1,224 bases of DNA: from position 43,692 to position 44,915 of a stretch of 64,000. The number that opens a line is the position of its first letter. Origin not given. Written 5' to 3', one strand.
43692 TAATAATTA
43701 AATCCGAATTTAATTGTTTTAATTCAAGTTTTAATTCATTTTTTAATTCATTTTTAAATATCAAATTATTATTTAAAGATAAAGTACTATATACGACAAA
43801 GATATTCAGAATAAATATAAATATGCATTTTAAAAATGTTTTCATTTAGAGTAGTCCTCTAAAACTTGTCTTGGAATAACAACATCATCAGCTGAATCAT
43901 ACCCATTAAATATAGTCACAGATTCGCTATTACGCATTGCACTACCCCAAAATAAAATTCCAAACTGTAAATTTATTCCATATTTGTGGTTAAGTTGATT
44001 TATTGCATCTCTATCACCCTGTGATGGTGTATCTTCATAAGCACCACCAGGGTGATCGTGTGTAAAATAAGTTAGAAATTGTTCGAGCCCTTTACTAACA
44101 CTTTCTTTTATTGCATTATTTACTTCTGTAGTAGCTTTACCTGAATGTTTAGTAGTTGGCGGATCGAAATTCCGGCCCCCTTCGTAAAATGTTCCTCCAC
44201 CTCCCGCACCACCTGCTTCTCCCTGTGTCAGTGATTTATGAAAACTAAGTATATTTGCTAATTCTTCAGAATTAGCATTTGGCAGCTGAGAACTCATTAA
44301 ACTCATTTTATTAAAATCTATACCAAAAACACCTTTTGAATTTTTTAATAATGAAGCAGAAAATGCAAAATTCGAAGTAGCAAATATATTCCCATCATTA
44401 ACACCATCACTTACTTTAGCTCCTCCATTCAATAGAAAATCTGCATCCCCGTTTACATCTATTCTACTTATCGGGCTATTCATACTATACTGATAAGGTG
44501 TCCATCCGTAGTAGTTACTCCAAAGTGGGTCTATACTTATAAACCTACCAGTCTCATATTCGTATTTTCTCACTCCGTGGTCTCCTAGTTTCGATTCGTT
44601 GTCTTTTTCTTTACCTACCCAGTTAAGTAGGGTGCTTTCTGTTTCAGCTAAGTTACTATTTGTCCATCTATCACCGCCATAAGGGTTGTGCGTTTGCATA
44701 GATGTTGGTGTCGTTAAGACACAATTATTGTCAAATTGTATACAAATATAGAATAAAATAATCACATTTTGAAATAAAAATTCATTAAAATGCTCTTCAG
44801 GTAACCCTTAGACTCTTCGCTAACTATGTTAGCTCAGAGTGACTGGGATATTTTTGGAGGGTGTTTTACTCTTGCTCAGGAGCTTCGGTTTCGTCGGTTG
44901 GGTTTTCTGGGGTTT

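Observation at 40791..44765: Orphan RHS C-terminal toxin cassette with a JAB/RadC-like HxH...S..D motif, followed by an LRR protein and an array of small secreted proteins and lipoproteins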

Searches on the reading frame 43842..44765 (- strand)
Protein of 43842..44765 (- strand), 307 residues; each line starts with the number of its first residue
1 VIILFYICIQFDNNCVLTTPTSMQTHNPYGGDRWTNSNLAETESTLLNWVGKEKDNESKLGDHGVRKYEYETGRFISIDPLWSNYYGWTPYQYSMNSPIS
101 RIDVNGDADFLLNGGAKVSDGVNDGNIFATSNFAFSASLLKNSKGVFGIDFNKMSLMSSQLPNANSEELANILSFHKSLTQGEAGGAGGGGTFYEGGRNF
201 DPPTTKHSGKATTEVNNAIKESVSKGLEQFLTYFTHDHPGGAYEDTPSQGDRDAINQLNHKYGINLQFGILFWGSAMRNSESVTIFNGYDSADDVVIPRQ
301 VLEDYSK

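Call 3: search_protein_families(library=pfam, proteins=[window:43842-44765:-], max_evalue=1)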
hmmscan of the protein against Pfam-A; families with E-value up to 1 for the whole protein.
window:43842-44765:- (307 aa): 0 families

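Call 5: search_protein_families(library=ncbifam, proteins=[window:43842-44765:-], max_evalue=1)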
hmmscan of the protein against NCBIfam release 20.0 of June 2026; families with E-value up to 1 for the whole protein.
window:43842-44765:- (307 aa): 2 families
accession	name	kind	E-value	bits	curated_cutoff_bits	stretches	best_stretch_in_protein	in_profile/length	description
TIGR03696.1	Rhs_assc_core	domain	1e-12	48.4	32.5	1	27-106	2-75/76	RHS repeat-associated core domain-containing protein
NF041261.1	RHS_core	equivalog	0.0045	14.8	2000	1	33-105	1186-1259/1261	RHS element core protein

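Call 8: find_homologous_proteins(query=window:43842-44702:-)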
Query window:43842-44702:- (286 aa): 48 proteins with E <= 0.001 among 886 candidates.
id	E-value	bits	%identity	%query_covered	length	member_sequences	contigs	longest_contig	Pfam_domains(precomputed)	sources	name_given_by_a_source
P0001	1.3e-190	650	100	100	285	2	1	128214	-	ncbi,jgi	ncbi:MAG: RHS repeat-associated core domain-containing protein [Candidatus Kapaibacterium sp.]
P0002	2.1e-76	275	50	100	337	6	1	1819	-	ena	-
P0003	1.4e-48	184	46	84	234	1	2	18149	-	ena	-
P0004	8.3e-48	181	75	39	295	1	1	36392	-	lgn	-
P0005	1.0e-47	181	40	86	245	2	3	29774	-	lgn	-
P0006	3.8e-46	176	73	37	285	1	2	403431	-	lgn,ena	-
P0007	3.2e-45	173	88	30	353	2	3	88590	PF01764.32,PF26363.2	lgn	-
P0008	4.0e-45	173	59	53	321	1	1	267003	-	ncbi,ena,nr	ncbi:MAG: hypothetical protein CVV25_00645 [Ignavibacteriae bacterium HGW-Ignavibacteriae-4]|nr:MAG:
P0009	1.7e-44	171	88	30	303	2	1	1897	-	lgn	-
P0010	3.5e-44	170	79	32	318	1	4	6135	-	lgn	-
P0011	5.1e-44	169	83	30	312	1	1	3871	-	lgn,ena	-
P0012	7.7e-43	165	80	32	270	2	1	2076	-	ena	-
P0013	6.8e-42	162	81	30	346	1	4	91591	-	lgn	-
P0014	7.1e-42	162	72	35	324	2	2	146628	-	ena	-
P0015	1.6e-41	161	71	35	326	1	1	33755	-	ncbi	-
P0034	5.2e-17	80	63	22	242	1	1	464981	PF15639.13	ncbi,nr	ncbi:MAG: hypothetical protein KF896_14040 [Ignavibacteriae bacterium]|nr:hypothetical protein [Igna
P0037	3.6e-16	78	45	31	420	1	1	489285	-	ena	-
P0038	1.3e-15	76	49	26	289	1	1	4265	PF15659.13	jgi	jgi:RHS repeat-associated protein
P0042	9.0e-15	73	35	46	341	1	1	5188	-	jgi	jgi:RHS repeat-associated protein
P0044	3.8e-14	71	40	38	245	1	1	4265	-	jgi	jgi:RHS repeat-associated protein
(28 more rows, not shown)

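Call 11: find_encoding_contigs(protein=P0006, flank=10000, max_places=3)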
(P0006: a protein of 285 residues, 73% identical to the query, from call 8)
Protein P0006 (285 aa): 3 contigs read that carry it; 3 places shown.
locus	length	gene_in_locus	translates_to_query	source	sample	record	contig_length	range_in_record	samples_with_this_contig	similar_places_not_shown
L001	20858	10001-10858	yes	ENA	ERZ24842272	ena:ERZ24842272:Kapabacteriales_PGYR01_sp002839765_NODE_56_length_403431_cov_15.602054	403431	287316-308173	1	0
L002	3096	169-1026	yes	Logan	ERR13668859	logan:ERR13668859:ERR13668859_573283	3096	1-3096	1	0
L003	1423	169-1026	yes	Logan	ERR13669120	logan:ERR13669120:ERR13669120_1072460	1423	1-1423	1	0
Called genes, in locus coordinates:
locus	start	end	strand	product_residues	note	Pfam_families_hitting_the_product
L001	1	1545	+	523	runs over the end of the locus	PF00209:SNF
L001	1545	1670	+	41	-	-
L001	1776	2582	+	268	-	PF13275:S4_2 (faint), PF01479:S4, PF00849:PseudoU_synth_2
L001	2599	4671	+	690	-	PF07584:BatA, PF13519:VWA_2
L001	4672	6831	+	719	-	PF07719:TPR_2 (faint), PF13174:TPR_6 (faint), PF13424:TPR_12 (faint), PF13432:TPR_16 (faint)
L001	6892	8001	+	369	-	PF13426:PAS_9 (weak), PF00512:HisKA, PF02518:HATPase_c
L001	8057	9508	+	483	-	PF00072:Response_reg, PF00158:Sigma54_activat, PF14532:Sigma54_activ_2, PF07728:AAA_5, PF25601:AAA_lid_14, PF02954:HTH_8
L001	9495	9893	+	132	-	-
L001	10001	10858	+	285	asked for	-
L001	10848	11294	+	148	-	-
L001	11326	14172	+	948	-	PF17517:IgGFc_binding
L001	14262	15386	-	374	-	PF12704:MacB_PCD, PF02687:FtsX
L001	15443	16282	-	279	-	PF00288:GHMP_kinases_N, PF08544:GHMP_kinases_C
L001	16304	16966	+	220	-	-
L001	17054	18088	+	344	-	PF00155:Aminotran_1_2 (weak), PF01212:Beta_elim_lyase, PF00202:Aminotran_3 (faint)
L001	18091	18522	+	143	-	PF13279:4HBT_2, PF03061:4HBT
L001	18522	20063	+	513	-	PF00933:Glyco_hydro_3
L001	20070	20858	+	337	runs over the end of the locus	PF00106:adh_short (faint), PF01073:3Beta_HSD, PF01370:Epimerase, PF02719:Polysacc_synt_2, PF04321:RmlD_sub_bind, PF13460:NAD_binding_10, PF16363:GDP_Man_Dehyd, PF07993:NAD_binding_4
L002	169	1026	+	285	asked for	-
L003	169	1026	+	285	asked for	-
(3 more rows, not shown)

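Call 12: find_encoding_contigs(protein=P0004, flank=10000, max_places=3)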
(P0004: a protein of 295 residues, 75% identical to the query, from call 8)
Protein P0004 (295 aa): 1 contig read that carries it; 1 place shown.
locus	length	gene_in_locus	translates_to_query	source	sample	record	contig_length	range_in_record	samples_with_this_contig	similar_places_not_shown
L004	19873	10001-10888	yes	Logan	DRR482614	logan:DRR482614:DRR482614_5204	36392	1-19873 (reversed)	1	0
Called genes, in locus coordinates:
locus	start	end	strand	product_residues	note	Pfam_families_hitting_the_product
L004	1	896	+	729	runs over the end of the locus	PF07697:7TMR-HDED, PF07698:7TM-7TMR_HD, PF01966:HD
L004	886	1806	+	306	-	PF02899:Phage_int_SAM_1, PF00589:Phage_integrase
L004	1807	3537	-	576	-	PF18962:Por_Secre_tail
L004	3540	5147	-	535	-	PF01039:Carboxyl_trans, PF03255:ACCA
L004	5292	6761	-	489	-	PF01546:Peptidase_M20, PF07687:M20_dimer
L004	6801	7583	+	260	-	PF00378:ECH_1, PF16113:ECH_2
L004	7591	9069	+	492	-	PF00289:Biotin_carb_N, PF02222:ATP-grasp, PF02655:ATP-grasp_3 (faint), PF02786:CPSase_L_D2, PF07478:Dala_Dala_lig_C, PF02785:Biotin_carb_C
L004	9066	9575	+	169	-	PF25917:BSH_RND (faint), PF00364:Biotin_lipoyl, PF25973:BSH_CzcB (faint), PF25984:BSH_YknX (faint), PF25997:BSH_YhbJ (weak)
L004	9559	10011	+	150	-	-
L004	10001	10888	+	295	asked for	-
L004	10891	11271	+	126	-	-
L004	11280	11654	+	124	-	-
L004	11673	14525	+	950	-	PF17517:IgGFc_binding, PF18962:Por_Secre_tail (weak)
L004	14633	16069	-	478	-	PF00171:Aldedh, PF05893:LuxC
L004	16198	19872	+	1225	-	?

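Call 13: find_encoding_contigs(protein=P0008, flank=10000, max_places=2)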
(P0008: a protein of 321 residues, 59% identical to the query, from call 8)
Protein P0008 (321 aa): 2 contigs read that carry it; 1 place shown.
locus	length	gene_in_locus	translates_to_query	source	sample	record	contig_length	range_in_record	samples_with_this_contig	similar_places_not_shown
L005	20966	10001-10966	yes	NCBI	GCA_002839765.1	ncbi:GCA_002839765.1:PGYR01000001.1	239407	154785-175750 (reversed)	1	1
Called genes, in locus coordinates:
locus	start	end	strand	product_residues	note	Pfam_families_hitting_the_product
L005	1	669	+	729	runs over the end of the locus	PF07697:7TMR-HDED, PF07698:7TM-7TMR_HD, PF01966:HD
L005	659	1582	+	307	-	PF02899:Phage_int_SAM_1, PF00589:Phage_integrase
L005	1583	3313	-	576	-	PF18962:Por_Secre_tail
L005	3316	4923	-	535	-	PF01039:Carboxyl_trans, PF03255:ACCA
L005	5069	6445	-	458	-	PF01546:Peptidase_M20, PF07687:M20_dimer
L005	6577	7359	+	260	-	PF00378:ECH_1, PF16113:ECH_2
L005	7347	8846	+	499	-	PF00289:Biotin_carb_N, PF02786:CPSase_L_D2, PF02222:ATP-grasp, PF07478:Dala_Dala_lig_C, PF02785:Biotin_carb_C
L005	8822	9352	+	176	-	PF25917:BSH_RND (faint), PF25973:BSH_CzcB (faint), PF00364:Biotin_lipoyl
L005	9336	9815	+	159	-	-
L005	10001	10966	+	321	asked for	-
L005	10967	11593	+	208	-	-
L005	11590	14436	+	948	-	PF17517:IgGFc_binding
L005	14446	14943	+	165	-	-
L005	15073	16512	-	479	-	PF00171:Aldedh, PF05893:LuxC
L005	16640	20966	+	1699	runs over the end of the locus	PF15902:Sortilin-Vps10, PF16656:Pur_ac_phosph_N (faint), PF00041:fn3 (faint), PF25788:Ig_Rha78A_N (faint), PF18962:Por_Secre_tail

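Call 14: find_encoding_contigs(protein=P0037, flank=10000, max_places=2)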
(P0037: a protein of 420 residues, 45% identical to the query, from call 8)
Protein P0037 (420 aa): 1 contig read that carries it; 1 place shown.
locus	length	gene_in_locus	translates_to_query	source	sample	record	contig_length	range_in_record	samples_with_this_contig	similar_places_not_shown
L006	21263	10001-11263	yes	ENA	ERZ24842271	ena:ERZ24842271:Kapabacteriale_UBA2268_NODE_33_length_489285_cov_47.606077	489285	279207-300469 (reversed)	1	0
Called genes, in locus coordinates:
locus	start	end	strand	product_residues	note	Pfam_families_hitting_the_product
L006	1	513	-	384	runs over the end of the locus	-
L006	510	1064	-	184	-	-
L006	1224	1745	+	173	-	-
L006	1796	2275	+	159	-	-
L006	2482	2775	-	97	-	-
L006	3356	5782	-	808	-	PF13489:Methyltransf_23, PF08241:Methyltransf_11, PF08242:Methyltransf_12 (faint), PF13649:Methyltransf_25, PF20706:GT4-conflict, PF00534:Glycos_transf_1, PF13692:Glyco_trans_1_4, PF14559:TPR_19 (weak), +1 more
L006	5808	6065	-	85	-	-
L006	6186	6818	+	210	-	-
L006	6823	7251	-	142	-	-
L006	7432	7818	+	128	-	PF03625:DUF302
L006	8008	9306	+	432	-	PF00932:LTD, PF18962:Por_Secre_tail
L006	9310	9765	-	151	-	-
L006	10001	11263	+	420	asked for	-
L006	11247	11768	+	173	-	-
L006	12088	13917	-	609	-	PF18962:Por_Secre_tail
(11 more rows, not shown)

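Call 20: find_encoding_contigs(protein=P0003, flank=8000, max_places=2)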
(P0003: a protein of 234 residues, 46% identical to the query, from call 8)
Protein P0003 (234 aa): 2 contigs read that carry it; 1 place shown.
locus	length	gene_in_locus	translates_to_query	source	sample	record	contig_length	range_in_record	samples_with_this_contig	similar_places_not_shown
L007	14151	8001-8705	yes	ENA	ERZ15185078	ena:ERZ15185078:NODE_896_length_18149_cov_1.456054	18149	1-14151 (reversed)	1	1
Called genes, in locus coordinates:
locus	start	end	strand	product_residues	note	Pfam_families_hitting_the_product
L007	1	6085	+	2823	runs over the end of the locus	PF05593:RHS_repeat (faint)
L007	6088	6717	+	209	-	-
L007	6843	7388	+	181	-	-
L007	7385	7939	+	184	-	-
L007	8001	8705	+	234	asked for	-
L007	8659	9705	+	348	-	PF23598:LRR_14 (faint), PF13855:LRR_8 (weak)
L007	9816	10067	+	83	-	-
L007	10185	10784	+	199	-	-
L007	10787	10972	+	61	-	PF13248:Zn_ribbon_3 (weak), PF13240:Zn_Ribbon_1 (weak)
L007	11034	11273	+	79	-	-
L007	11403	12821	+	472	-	PF11185:DUF2971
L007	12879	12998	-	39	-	-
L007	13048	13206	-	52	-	-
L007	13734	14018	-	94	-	-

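Call 21: find_encoding_contigs(protein=P0005, flank=8000, max_places=3)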
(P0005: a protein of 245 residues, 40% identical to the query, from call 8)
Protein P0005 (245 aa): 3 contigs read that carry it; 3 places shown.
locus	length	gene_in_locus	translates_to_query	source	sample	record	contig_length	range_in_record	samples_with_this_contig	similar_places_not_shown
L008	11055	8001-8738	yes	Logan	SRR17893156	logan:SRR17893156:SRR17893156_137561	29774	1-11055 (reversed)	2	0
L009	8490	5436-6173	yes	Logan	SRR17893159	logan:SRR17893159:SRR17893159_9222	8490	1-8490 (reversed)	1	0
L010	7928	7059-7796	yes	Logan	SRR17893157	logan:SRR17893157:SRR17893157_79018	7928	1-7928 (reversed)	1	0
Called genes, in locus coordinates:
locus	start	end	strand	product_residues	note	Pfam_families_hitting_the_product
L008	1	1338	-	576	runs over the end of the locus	PF18962:Por_Secre_tail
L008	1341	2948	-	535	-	PF01039:Carboxyl_trans, PF03255:ACCA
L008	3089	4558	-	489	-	PF01546:Peptidase_M20, PF07687:M20_dimer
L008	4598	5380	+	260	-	PF00378:ECH_1, PF16113:ECH_2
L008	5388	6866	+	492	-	PF00289:Biotin_carb_N, PF02222:ATP-grasp, PF02786:CPSase_L_D2, PF07478:Dala_Dala_lig_C, PF02785:Biotin_carb_C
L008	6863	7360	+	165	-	-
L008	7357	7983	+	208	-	-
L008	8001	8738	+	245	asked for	-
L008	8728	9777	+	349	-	PF13855:LRR_8, PF12799:LRR_4 (weak)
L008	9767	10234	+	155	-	-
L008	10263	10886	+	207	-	-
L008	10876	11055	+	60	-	?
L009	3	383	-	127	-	?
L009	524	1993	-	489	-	PF01546:Peptidase_M20, PF07687:M20_dimer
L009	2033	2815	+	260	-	PF00378:ECH_1, PF16113:ECH_2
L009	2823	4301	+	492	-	PF00289:Biotin_carb_N, PF02222:ATP-grasp, PF02786:CPSase_L_D2, PF07478:Dala_Dala_lig_C, PF02785:Biotin_carb_C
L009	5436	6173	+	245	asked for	-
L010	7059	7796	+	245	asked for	-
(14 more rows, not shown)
